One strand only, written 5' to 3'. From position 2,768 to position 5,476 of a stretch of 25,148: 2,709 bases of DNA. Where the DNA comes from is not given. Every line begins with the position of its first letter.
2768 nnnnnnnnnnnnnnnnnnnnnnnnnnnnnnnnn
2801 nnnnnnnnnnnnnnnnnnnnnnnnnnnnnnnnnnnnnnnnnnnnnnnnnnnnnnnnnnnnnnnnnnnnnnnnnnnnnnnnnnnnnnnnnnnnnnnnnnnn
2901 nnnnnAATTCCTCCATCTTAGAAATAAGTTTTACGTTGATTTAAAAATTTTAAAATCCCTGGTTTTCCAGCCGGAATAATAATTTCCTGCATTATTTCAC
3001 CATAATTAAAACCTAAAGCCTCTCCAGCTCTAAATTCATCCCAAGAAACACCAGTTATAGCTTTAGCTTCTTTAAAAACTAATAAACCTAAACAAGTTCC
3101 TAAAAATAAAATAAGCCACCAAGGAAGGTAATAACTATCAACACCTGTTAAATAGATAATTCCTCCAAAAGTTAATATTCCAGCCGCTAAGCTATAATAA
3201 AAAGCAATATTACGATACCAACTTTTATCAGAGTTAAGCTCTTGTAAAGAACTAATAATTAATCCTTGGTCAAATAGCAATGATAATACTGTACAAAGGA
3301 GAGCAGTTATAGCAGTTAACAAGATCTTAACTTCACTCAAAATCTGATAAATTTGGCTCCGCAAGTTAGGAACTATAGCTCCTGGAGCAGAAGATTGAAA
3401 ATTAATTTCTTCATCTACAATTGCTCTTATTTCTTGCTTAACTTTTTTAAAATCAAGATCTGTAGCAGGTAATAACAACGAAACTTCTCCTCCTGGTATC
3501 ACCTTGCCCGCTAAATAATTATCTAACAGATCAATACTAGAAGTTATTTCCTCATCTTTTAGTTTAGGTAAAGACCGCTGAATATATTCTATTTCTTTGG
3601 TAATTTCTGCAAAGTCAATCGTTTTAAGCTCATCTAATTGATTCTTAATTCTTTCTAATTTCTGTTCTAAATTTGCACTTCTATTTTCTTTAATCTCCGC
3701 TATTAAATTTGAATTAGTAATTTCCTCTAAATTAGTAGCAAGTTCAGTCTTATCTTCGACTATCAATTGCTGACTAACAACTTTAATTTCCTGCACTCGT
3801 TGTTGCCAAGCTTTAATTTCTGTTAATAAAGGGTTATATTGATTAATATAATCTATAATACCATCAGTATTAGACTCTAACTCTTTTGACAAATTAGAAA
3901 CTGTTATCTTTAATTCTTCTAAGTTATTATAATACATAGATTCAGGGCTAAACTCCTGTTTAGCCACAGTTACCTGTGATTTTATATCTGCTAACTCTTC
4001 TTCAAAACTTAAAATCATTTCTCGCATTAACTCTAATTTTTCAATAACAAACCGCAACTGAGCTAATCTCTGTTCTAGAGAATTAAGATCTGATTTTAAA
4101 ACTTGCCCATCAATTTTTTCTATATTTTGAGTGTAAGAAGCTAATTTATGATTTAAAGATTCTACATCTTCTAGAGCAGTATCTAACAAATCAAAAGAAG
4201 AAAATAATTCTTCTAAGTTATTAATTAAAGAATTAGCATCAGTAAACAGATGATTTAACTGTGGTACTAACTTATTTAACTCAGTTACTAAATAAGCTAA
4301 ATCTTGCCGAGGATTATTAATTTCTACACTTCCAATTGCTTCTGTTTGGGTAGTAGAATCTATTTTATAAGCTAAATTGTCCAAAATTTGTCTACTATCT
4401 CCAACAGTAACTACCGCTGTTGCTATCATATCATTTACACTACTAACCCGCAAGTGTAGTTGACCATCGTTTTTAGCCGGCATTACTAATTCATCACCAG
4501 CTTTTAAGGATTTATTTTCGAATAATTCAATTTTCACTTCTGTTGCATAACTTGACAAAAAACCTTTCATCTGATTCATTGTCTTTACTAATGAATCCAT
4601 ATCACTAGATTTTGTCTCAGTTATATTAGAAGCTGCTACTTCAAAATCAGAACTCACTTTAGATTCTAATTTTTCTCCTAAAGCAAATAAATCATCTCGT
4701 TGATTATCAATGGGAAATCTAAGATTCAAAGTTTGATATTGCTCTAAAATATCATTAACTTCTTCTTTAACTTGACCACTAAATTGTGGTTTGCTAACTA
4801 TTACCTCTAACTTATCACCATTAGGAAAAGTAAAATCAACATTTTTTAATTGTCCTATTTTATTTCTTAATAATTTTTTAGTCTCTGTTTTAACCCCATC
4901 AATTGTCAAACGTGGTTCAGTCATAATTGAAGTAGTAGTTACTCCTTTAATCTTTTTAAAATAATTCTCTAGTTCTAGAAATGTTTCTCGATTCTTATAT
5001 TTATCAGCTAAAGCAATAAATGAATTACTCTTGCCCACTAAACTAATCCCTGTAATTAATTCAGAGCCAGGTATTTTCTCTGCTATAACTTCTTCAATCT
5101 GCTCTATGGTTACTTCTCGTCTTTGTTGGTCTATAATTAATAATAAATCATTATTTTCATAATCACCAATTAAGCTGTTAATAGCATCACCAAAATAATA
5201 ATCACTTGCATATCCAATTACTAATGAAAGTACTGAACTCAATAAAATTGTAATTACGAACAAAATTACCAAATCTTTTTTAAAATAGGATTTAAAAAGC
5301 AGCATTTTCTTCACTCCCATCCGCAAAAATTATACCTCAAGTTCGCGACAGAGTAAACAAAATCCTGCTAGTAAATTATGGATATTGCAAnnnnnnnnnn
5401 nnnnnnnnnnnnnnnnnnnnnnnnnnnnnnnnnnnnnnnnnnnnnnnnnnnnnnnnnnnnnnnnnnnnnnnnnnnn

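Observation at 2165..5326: Uncharacterised envelope ABC module embedded between lptA and lpxC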

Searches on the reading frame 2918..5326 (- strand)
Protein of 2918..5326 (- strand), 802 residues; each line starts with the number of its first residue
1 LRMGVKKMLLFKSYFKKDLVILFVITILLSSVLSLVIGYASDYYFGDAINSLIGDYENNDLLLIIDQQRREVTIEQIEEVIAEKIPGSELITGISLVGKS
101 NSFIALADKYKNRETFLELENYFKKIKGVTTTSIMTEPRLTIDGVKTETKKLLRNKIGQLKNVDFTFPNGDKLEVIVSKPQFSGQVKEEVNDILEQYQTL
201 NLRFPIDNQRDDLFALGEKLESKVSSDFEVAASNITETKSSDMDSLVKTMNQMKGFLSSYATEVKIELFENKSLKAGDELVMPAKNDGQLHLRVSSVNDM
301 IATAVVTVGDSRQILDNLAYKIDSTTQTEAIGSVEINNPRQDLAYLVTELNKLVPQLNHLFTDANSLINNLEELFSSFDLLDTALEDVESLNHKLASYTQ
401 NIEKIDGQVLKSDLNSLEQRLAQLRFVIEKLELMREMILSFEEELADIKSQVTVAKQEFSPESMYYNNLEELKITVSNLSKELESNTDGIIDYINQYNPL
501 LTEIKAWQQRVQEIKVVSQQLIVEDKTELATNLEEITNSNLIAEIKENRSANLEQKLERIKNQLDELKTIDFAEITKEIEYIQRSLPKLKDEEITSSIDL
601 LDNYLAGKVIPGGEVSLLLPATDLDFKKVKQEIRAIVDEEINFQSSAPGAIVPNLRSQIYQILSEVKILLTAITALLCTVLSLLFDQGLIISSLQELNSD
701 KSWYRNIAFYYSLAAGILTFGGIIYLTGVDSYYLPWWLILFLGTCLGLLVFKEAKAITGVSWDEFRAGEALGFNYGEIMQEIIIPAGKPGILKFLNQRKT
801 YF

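Call 4: search_protein_families(library=pfam, proteins=[window:2918-5326:-], max_evalue=0.1)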
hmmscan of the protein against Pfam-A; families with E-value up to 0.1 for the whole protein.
window:2918-5326:- (802 aa): 2 families
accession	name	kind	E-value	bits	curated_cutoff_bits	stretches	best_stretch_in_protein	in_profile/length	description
PF10456.14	BAR_3_WASP_bdg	-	0.0024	17.8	24.9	1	181-285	69-171/236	WASP-binding domain of Sorting nexin protein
PF16526.10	CLZ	-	0.048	14.5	26.7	0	546-586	22-61/71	C-terminal leucine zipper domain of cyclic nucleotide-gated channels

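Call 5: search_protein_families(library=ncbifam, proteins=[window:2918-5326:-], max_evalue=0.1)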
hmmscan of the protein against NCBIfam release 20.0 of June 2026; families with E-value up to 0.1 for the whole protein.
window:2918-5326:- (802 aa): 3 families
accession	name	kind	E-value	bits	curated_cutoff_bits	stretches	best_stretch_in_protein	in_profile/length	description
TIGR02168.1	SMC_prok_B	equivalog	5.1e-06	24.5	567.35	1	243-575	681-994/1181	chromosome segregation protein SMC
NF045487.1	ASRP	equivalog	0.00067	18.4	300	1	410-537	130-255/593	archaea-specific SMC-related protein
TIGR01843.1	type_I_hlyD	subfamily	0.015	14.3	208.65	1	404-592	73-260/422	HlyD family type I secretion periplasmic adaptor subunit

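Call 7: search_solved_structures(query=window:2918-5326:-, max_evalue=1)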
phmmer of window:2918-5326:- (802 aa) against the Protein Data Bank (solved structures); distinct sequences matched with E-value up to 1: 1.
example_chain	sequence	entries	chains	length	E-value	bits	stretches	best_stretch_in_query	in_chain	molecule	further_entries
6qxf_K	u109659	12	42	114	0.78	11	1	322-374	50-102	CRISPR-associated endoribonuclease Cas2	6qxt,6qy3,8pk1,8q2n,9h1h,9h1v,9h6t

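Call 8: find_homologous_proteins(query=window:2918-5326:-, max_evalue=0.001)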
Query window:2918-5326:- (802 aa): 16 proteins with E <= 0.001 among 8000 candidates.
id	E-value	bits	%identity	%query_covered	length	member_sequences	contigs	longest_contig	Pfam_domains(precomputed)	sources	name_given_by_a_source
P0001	0.0e+0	1696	100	99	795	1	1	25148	-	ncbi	ncbi:MAG: hypothetical protein ACQEP9_01245 [Bacillota bacterium]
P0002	0.0e+0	1515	88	100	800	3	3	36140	-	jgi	jgi:hypothetical protein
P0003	0.0e+0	1052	62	99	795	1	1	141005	-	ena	-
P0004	0.0e+0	1016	59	99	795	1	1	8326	-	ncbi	ncbi:MAG: hypothetical protein ACQERJ_06500 [Bacillota bacterium]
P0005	1.9e-278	944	56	99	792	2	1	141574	-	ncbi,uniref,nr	ncbi:hypothetical protein [Halanaerobacter jeridensis]|uniref:Nucleic acid-binding Zn-ribbon protein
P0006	1.3e-272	924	54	100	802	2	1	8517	-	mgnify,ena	mgnify:CR=1 FL=1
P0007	5.8e-269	912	53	100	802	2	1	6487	-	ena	-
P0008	1.1e-266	905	54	100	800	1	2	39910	-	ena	-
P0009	7.5e-236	803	49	97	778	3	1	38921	-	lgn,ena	-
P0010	7.6e-204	697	43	99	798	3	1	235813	-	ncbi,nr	ncbi:hypothetical protein [Orenia marismortui]|nr:hypothetical protein [Orenia marismortui]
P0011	2.6e-198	679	42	97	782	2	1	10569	-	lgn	-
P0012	4.8e-198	678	42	99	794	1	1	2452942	-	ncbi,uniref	ncbi:hypothetical protein [Natroniella sp. ANB-PHB2]|uniref:hypothetical protein n=1 Tax=Natroniella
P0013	1.7e-186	640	41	99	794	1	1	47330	-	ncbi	-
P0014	3.1e-161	556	54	63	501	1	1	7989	-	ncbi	ncbi:MAG: hypothetical protein R6V17_01250, partial [Halanaerobacter sp.]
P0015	1.7e-112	395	32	99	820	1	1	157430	-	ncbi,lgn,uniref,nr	ncbi:hypothetical protein [Selenihalanaerobacter shriftii]|uniref:Uncharacterized protein n=1 Tax=Se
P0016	8.4e-92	327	28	99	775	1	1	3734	-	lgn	-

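Call 19: find_encoding_contigs(protein=P0015, flank=10000, max_places=2)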
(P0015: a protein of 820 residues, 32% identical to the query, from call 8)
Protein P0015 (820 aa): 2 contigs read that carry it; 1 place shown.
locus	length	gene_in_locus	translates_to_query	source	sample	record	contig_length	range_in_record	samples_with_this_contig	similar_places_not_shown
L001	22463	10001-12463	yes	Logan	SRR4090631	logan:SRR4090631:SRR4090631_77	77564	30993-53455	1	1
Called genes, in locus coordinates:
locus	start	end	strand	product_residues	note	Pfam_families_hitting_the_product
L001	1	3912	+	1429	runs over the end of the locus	PF27051:TamB_N, PF04357:TamB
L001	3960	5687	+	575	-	PF07244:POTRA, PF08478:POTRA_1 (faint), PF07244:POTRA, PF08479:POTRA_2 (weak), PF07244:POTRA, PF01103:Omp85, PF03865:ShlB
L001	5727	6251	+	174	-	PF03938:OmpH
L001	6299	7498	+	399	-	PF03938:OmpH (weak)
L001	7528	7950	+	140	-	PF03938:OmpH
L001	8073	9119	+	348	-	PF04613:LpxD, PF25087:GMPPB_C, PF00132:Hexapep, PF14602:Hexapep_2 (faint), PF25084:LbH_EIF2B (weak), PF00132:Hexapep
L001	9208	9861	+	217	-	PF06082:YjbH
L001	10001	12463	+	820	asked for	-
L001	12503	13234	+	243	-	PF02463:SMC_N (weak), PF00005:ABC_tran, PF13304:AAA_21 (weak)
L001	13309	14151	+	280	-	PF03331:LpxC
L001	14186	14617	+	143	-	PF22817:ApeP-like, PF07977:FabA, PF22818:ApeI-like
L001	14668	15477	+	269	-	PF25084:LbH_EIF2B (faint), PF25087:GMPPB_C, PF00132:Hexapep, PF13720:Acetyltransf_11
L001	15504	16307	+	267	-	PF17930:LpxI_N, PF06230:LpxI_C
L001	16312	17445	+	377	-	PF02350:Epimerase_2 (faint), PF02684:LpxB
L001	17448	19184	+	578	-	PF00664:ABC_membrane, PF00005:ABC_tran, PF02463:SMC_N (weak)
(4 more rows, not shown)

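Call 20: find_encoding_contigs(protein=P0012, flank=10000, max_places=2)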
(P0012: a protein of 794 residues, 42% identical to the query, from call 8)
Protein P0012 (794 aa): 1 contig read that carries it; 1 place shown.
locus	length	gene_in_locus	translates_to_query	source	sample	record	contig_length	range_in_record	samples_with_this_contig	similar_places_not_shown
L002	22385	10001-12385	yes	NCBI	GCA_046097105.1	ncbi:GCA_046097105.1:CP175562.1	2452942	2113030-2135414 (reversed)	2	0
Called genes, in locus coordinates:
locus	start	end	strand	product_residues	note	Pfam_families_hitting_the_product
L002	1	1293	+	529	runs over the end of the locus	PF22148:Fervidolysin_NPro-like, PF00082:Peptidase_S8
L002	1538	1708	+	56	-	-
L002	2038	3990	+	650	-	PF13620:CarboxypepD_reg (faint), PF08308:PEGA (faint), PF13715:CarbopepD_reg_2 (faint)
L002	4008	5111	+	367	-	PF03739:LptF_LptG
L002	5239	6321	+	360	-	PF03739:LptF_LptG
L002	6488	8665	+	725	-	-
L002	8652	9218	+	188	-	PF06835:LptC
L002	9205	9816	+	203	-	PF06835:LptC (faint), PF03968:LptD_N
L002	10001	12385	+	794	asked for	-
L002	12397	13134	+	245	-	PF02463:SMC_N, PF00005:ABC_tran, PF13304:AAA_21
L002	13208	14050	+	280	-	PF03331:LpxC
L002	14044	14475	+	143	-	PF22817:ApeP-like (weak), PF07977:FabA, PF22818:ApeI-like, PF03061:4HBT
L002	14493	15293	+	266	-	PF25084:LbH_EIF2B (faint), PF00132:Hexapep (weak), PF25087:GMPPB_C (weak), PF00132:Hexapep, PF13720:Acetyltransf_11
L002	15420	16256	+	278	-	PF17930:LpxI_N, PF06230:LpxI_C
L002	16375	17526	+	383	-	PF02684:LpxB, PF02350:Epimerase_2 (faint)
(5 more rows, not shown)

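Call 21: find_encoding_contigs(protein=P0016, flank=10000, max_places=2)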
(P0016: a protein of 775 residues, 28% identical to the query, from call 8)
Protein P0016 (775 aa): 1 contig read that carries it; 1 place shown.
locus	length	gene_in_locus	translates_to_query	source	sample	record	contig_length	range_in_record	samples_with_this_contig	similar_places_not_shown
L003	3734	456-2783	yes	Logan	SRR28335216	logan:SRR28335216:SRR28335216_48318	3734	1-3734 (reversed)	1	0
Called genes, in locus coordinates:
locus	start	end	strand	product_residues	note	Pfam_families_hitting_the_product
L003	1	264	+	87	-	?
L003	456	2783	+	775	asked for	-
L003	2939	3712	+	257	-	PF00005:ABC_tran, PF13304:AAA_21 (faint)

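Call 32: predict_structure(alignment_id=A1)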
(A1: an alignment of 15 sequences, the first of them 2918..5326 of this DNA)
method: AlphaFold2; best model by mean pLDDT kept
length: 802 residues; sequences in the alignment: 15
mean_pLDDT: 75.4   pTM: 0.37
mean pLDDT of the five models: 75.4, 73.5, 68.9, 67.0, 65.8
residues with pLDDT >= 90: 10; 70-90: 562; 50-70: 210; < 50: 20
segments of 3 or more residues with pLDDT < 50: 1-11, 799-802
pLDDT, mean of each block of 10 residues (from residue 1): 40 68 84 83 67 64 84 90 88 75 84 78 83 71 79 83 75 77 82 87 66 78 86 73 62 76 86 84 79 87 86 79 67 81 66 63 62 64 79 83 80 86 81 77 79 76 69 73 68 70 83 82 81 80 70 56 53 56 64 81 64 77 81 77 80 63 72 85 82 75 77 88 82 77 87 74 74 74 70 61 32
secondary structure, 60 per line:
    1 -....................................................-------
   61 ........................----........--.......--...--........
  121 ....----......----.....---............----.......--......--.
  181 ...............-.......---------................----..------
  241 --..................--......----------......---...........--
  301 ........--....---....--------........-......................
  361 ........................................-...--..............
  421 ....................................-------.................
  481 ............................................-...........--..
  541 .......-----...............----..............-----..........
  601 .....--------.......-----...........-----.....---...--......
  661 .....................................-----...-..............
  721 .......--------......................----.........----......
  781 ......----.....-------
elements in order (helices of 4 or more, strands of 3 or more residues): H2-53 E61-66 H67-84 E89-96 E99-105 H113-124 E129-134 E139-143 H147-158 E163-169 E172-177 H180-195 E197-203 H213-228 H243-260 E263-268 E279-284 E288-298 E301-308 E318-321 E330-337 H339-400 H407-456 H464-524 H526-536 H539-547 H553-567 H572-585 H591-605 E614-620 H626-636 E642-646 E650-652 H655-697 H707-727 H736-757 H762-770 H775-786 H791-795

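Call 34: fold_search(model_id=the predicted structure, library=pdb)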
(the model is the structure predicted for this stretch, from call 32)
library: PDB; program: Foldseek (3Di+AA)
matches with E <= 10: 1306; with E <= 0.001: 1
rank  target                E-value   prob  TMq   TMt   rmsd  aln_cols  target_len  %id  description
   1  9mvz_D                7.9e-06  0.75  0.08  0.07  49.9       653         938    9  Tripartite complex of MmpL5-S5-AcpM from Mycolicibacterium smegmatis (released 2025-07-30)
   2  9a72_A                1.9e-03  0.82  0.09  0.22  33.5       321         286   11  Integrative model of YFMS-CHEW by crosslinking MS and deep learning (released 2024-09-18)
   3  3a8k_A                2.3e-03  0.80  0.08  0.17  20.6       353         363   10  Crystal Structure of ETD97N-EHred complex (released 2010-04-07)
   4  8vp9_B                2.7e-03  0.47  0.10  0.12  37.7       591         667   11  Cryo-EM structure of the cysteine-free ABC transporter PCAT1 bound with ADP and Substrate (released 2024-10-30)
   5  4phq_B                5.0e-03  0.92  0.11  0.23  14.3       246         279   14  ClyA CC6/264 ox (6-303) (released 2014-09-24)
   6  2zho_A                6.2e-03  0.99  0.08  0.35  12.6       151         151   18  Crystal structure of the regulatory subunit of aspartate kinase from Thermus thermophilus (ligand free form) (released 2009-02-17)
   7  1qoy                  6.9e-03  0.97  0.14  0.27  13.1       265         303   12  E.coli Hemolysin E (HlyE, ClyA, SheA) (released 2000-01-23)
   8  9azl_A                7.2e-03  0.20  0.07  0.08  38.2       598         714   10  Cryo-EM structure of the ABC transporter PCAT1 bound with MgADP class1 (released 2024-10-30)
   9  7t55_A                9.4e-03  0.35  0.10  0.11  37.0       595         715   10  Cryo-EM structure of PCAT1 in the inward-facing wide conformation under ATP turnover condition (released 2022-02-02)
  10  4pho_A                1.3e-02  0.97  0.15  0.30  12.4       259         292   13  ClyA CC6/264 ox (2-303) (released 2014-09-24)
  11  2zho_C                1.3e-02  0.97  0.08  0.34  12.4       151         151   15  Crystal structure of the regulatory subunit of aspartate kinase from Thermus thermophilus (ligand free form) (released 2009-02-17)
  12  4pho_B                1.4e-02  0.92  0.14  0.26  12.8       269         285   13  ClyA CC6/264 ox (2-303) (released 2014-09-24)
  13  5yei_B                1.5e-02  0.99  0.09  0.36  11.7       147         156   12  Mechanistic insight into the regulation of Pseudomonas aeruginosa aspartate kinase (released 2018-08-29)
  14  4tql_A                1.6e-02  0.85  0.11  0.29  27.4       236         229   16  Computationally designed three helix bundle (released 2014-10-15)
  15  8phv_D                1.7e-02  1.00  0.08  0.54   3.9        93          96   15  Structure of Human selenomethionylated Cdc123 bound to domain 3 of eIF2 gamma (released 2023-08-16)
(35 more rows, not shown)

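Call 35: search_protein_representatives(alignment_id=A1)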
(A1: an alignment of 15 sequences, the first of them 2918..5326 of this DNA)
Query: 15 sequences, 795 profile positions. Proteins with E-value up to 0.001 (for the whole library): 258; up to 1e-10: 178; up to 1e-30: 121. The best 150 are listed.
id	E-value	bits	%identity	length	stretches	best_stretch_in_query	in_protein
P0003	0.0e+00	1239.0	-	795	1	1-795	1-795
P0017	0.0e+00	1048.5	-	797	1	1-795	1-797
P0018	5.8e-295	997.0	-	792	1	5-795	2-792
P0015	4.6e-284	960.9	-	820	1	1-795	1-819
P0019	2.0e-270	915.8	-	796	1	4-795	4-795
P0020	7.6e-214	728.7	-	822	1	1-795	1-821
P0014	3.5e-206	703.4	-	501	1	1-502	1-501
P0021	6.9e-203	692.5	-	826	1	2-795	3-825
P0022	5.6e-195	666.3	-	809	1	1-795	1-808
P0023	7.2e-191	652.7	-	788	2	2-470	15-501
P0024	2.8e-184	631.0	-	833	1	2-795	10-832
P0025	4.3e-178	610.5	-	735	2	9-441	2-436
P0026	4.8e-174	597.1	-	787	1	1-795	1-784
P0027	1.4e-169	582.3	-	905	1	2-795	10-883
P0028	3.8e-165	567.7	-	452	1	343-795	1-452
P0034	6.3e-159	547.1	-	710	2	1-398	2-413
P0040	4.1e-155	534.5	-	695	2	2-396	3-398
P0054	3.0e-139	482.0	-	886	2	303-794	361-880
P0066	3.1e-111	389.4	-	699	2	3-410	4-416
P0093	1.7e-65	238.1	-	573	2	1-196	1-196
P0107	9.9e-51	189.2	-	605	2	544-795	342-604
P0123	8.3e-42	159.7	-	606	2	3-196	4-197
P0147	4.8e-25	104.3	-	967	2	11-382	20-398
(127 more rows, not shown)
